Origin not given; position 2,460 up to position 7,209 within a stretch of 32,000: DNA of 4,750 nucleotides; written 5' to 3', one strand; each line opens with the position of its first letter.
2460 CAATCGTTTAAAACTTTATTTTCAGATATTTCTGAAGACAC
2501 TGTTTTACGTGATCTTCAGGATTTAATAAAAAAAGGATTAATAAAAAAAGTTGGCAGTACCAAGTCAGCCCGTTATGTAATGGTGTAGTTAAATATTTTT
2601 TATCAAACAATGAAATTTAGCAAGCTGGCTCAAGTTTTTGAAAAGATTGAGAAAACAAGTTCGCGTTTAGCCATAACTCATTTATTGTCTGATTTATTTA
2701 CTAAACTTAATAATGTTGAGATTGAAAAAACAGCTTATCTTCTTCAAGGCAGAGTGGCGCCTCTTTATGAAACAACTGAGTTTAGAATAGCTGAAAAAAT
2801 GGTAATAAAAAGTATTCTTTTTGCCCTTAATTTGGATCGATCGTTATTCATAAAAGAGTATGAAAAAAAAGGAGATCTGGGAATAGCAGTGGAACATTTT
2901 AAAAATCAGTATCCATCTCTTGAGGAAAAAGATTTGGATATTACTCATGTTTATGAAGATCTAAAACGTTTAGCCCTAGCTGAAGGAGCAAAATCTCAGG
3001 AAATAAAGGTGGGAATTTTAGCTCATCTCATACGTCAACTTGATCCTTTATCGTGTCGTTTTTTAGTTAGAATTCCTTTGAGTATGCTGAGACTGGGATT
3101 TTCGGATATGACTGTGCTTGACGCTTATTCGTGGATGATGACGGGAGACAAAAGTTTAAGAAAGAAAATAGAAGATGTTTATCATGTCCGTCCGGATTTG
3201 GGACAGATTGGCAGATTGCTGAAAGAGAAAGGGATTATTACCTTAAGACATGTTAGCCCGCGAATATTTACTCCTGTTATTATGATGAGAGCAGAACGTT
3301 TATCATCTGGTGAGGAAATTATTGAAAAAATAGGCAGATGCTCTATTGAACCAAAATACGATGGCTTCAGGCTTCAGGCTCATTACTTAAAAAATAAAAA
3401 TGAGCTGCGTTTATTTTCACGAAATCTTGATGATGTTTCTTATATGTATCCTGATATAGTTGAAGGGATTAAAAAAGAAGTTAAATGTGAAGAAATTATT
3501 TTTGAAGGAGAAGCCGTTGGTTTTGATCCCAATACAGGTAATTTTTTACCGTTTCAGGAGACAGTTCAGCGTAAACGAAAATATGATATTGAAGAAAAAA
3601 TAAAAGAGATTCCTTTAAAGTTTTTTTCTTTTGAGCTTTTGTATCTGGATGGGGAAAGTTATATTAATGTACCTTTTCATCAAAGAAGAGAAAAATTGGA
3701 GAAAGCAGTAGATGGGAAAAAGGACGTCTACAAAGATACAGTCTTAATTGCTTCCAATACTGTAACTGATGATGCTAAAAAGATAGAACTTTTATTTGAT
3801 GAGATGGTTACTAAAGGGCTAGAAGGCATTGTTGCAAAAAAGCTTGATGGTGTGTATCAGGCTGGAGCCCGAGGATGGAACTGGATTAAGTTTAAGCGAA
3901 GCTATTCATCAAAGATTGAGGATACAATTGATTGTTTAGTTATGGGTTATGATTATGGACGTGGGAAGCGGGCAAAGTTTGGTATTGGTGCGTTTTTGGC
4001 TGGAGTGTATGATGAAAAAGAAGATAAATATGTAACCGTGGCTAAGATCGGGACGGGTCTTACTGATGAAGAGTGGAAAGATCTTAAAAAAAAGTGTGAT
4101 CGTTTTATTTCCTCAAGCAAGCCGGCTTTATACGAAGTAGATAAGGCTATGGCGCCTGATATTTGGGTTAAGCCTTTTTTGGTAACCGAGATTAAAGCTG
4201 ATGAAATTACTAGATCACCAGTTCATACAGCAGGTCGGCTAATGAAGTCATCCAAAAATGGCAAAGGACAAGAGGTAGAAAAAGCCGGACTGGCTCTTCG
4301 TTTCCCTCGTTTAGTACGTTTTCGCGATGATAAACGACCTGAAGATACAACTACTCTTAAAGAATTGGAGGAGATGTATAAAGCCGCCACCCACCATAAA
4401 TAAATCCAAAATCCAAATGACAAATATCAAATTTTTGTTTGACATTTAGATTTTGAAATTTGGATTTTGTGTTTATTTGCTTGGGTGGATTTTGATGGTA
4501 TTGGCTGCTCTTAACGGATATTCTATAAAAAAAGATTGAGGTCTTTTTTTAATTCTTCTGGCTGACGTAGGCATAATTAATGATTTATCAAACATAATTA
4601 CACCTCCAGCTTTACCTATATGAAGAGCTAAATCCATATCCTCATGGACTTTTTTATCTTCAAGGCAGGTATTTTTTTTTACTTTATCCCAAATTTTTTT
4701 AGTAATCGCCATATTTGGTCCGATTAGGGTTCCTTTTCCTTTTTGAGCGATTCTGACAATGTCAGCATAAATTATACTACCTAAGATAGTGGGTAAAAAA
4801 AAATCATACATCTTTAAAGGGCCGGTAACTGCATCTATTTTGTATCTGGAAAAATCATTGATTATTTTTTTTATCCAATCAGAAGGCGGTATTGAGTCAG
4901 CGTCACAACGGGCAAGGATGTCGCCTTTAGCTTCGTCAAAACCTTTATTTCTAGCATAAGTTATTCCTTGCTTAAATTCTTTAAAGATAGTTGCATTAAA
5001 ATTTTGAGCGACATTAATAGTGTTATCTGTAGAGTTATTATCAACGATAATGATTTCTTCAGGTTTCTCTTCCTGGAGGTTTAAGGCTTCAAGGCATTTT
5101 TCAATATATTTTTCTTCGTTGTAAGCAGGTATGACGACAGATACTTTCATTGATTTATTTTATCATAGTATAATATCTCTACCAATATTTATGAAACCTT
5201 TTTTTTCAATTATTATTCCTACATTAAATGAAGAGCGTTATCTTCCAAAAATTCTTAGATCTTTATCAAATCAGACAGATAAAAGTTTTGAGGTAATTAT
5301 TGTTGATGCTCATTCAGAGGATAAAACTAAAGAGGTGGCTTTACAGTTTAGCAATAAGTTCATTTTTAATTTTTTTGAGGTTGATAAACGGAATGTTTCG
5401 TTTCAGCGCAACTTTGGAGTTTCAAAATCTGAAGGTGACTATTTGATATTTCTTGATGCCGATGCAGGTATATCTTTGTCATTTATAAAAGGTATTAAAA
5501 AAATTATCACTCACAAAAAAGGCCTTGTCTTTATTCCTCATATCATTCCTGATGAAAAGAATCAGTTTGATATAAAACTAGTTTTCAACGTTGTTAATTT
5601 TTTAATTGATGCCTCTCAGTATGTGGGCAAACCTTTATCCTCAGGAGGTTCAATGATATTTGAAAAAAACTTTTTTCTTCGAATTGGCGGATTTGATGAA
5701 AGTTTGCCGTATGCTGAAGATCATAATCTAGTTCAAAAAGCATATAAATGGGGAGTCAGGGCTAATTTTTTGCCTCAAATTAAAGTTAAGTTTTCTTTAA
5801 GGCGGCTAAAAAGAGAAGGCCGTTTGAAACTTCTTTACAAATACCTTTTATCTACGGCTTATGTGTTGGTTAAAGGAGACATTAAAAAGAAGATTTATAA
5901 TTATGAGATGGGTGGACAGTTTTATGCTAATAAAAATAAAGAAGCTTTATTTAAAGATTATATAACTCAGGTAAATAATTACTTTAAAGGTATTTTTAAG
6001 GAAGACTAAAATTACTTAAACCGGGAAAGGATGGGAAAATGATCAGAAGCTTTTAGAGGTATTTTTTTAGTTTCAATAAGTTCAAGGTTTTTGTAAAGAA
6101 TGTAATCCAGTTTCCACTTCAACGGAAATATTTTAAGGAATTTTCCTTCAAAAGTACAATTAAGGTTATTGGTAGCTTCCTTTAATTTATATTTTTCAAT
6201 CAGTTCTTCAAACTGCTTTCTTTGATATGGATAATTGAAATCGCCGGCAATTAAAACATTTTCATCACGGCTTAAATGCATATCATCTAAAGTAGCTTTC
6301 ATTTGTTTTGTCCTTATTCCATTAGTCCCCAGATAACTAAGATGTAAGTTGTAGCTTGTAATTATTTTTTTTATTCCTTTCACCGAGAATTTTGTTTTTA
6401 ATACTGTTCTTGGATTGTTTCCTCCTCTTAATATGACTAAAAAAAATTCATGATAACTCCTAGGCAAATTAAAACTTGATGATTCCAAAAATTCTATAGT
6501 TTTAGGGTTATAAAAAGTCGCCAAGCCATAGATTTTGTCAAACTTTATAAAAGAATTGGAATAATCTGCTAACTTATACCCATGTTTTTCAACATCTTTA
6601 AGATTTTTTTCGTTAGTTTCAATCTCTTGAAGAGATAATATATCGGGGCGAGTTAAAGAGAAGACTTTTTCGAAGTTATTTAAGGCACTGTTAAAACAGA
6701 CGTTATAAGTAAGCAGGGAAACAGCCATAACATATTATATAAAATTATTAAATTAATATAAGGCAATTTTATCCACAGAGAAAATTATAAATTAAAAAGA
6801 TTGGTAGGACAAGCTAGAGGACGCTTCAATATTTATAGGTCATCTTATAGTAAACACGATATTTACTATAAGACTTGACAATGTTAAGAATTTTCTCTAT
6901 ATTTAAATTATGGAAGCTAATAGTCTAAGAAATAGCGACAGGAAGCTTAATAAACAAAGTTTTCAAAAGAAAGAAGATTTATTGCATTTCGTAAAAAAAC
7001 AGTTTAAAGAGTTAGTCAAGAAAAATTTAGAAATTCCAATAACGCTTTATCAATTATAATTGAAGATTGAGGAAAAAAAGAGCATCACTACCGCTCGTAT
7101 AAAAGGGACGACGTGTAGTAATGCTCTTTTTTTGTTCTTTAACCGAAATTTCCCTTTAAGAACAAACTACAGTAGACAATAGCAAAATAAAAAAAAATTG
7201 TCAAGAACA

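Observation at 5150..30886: Recurrent -10 hexamer exactly 6-7 nt upstream of ATG and near absence of Shine-Dalgarno: leaderless mRNAs as the default for operon-first genes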

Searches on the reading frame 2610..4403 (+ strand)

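Call 7: search_protein_families(library=pfam, proteins=[window:2610-4403:+])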
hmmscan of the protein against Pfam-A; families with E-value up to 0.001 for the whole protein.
window:2610-4403:+ (597 aa): 3 families
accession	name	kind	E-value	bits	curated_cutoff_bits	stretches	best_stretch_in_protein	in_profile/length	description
PF01068.26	DNA_ligase_A_M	-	2.1e-52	178.2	26.2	1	226-429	2-204/204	ATP dependent DNA ligase domain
PF04675.19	DNA_ligase_A_N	-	5.1e-35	121.6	24.6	1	2-173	1-173/174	DNA ligase N terminus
PF04679.21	DNA_ligase_A_C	-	9.8e-21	74.4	27.5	1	458-575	4-94/94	ATP dependent DNA ligase C terminal region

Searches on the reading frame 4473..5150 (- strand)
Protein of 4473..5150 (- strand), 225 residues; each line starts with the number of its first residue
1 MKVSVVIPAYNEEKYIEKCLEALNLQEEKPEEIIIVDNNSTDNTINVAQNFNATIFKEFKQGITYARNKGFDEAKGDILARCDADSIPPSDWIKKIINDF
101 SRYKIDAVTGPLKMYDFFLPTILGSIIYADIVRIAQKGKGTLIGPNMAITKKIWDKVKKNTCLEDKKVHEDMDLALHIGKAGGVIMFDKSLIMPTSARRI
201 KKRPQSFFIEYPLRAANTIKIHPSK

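Call 7: search_protein_families(library=pfam, proteins=[window:4473-5150:-])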
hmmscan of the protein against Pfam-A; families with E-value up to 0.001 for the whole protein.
window:4473-5150:- (225 aa): 3 families
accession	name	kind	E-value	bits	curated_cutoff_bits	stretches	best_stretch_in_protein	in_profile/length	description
PF00535.33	Glycos_transf_2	-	5.7e-31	108.1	23.3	1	4-113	1-116/168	Glycosyl transferase family 2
PF13641.12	Glyco_tranf_2_3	-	1.9e-13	51.4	27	1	3-192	3-208/230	Glycosyltransferase like family 2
PF10111.15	Glyco_tranf_2_2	-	1.3e-09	38.4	27.3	1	4-98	1-104/276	Glycosyltransferase like family 2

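Call 54: find_encoding_contigs(protein=window:4473-5150:-, flank=10000, max_places=10)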
Protein window:4473-5150:- (225 aa): 9 contigs read that carry it; 5 places shown.
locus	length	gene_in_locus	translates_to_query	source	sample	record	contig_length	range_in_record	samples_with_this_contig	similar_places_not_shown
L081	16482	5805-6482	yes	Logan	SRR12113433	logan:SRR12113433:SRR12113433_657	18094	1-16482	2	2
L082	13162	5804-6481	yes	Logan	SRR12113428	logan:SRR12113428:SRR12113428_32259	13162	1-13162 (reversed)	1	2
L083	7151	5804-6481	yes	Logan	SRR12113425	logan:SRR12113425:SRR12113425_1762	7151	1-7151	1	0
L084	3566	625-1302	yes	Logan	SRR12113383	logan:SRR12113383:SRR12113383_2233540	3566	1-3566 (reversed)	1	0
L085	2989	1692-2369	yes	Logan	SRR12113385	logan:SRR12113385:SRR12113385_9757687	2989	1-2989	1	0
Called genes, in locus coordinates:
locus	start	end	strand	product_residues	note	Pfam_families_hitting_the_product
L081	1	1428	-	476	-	?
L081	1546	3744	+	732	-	PF10060:DUF2298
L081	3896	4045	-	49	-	-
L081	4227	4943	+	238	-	PF03372:Exo_endo_phos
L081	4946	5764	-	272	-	PF00535:Glycos_transf_2, PF10111:Glyco_tranf_2_2, PF13506:Glyco_transf_21 (faint), PF13641:Glyco_tranf_2_3 (faint)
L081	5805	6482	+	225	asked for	PF00535:Glycos_transf_2, PF10111:Glyco_tranf_2_2, PF13641:Glyco_tranf_2_3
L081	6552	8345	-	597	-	PF04675:DNA_ligase_A_N, PF01068:DNA_ligase_A_M, PF04679:DNA_ligase_A_C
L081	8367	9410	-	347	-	PF02661:Fic, PF08220:HTH_DeoR (weak)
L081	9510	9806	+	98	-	PF18895:T4SS_pilin (weak)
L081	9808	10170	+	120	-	PF18895:T4SS_pilin (weak)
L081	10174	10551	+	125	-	PF18895:T4SS_pilin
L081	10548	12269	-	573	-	-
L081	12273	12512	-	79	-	PF18901:DUF5657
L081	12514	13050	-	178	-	-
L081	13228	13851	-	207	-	-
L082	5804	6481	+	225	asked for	PF00535:Glycos_transf_2, PF10111:Glyco_tranf_2_2, PF13641:Glyco_tranf_2_3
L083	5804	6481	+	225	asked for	PF00535:Glycos_transf_2, PF10111:Glyco_tranf_2_2, PF13641:Glyco_tranf_2_3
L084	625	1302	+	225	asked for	PF00535:Glycos_transf_2, PF10111:Glyco_tranf_2_2, PF13641:Glyco_tranf_2_3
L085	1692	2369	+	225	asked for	PF00535:Glycos_transf_2, PF10111:Glyco_tranf_2_2, PF13641:Glyco_tranf_2_3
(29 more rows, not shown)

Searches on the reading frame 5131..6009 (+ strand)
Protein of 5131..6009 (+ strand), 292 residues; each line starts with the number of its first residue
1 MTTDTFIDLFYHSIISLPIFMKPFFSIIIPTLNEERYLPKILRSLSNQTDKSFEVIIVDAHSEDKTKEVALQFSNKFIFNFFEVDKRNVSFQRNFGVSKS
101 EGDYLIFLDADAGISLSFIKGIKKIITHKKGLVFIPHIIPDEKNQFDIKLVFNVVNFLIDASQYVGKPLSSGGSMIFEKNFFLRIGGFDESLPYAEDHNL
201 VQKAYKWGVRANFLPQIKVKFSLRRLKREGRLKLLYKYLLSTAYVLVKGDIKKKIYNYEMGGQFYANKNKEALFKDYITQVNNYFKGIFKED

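Call 7: search_protein_families(library=pfam, proteins=[window:5131-6009:+])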
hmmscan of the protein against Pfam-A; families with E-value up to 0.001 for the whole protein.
window:5131-6009:+ (292 aa): 4 families
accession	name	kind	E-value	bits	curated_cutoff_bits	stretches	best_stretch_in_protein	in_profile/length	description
PF00535.33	Glycos_transf_2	-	7.5e-23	81.7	23.3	1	26-182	1-164/168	Glycosyl transferase family 2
PF10111.15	Glyco_tranf_2_2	-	1.3e-15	58.1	27.3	1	26-206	1-201/276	Glycosyltransferase like family 2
PF13506.12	Glyco_transf_21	-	1.7e-06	28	21.7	1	97-225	26-158/174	Glycosyl transferase family 21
PF13641.12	Glyco_tranf_2_3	-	3e-06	27.9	27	1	25-217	3-207/230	Glycosyltransferase like family 2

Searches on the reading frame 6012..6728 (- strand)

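Call 7: search_protein_families(library=pfam, proteins=[window:6012-6728:-])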
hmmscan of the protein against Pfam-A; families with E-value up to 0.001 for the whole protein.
window:6012-6728:- (238 aa): 1 family
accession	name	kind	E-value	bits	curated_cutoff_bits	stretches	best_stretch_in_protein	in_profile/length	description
PF03372.29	Exo_endo_phos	-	3.1e-15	56.9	24.5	1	6-230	1-225/225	Endonuclease/Exonuclease/phosphatase family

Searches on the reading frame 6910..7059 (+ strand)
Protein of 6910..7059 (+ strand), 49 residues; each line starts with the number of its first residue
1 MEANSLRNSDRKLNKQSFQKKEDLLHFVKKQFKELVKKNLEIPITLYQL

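Call 10: search_protein_families(library=pfam, proteins=[window:6910-7059:+])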
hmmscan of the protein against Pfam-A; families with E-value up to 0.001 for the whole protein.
window:6910-7059:+ (49 aa): 0 families

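Call 66: search_protein_families(library=ncbifam, proteins=[window:6910-7059:+])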
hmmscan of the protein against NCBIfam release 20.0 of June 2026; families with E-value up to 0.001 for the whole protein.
window:6910-7059:+ (49 aa): 0 families
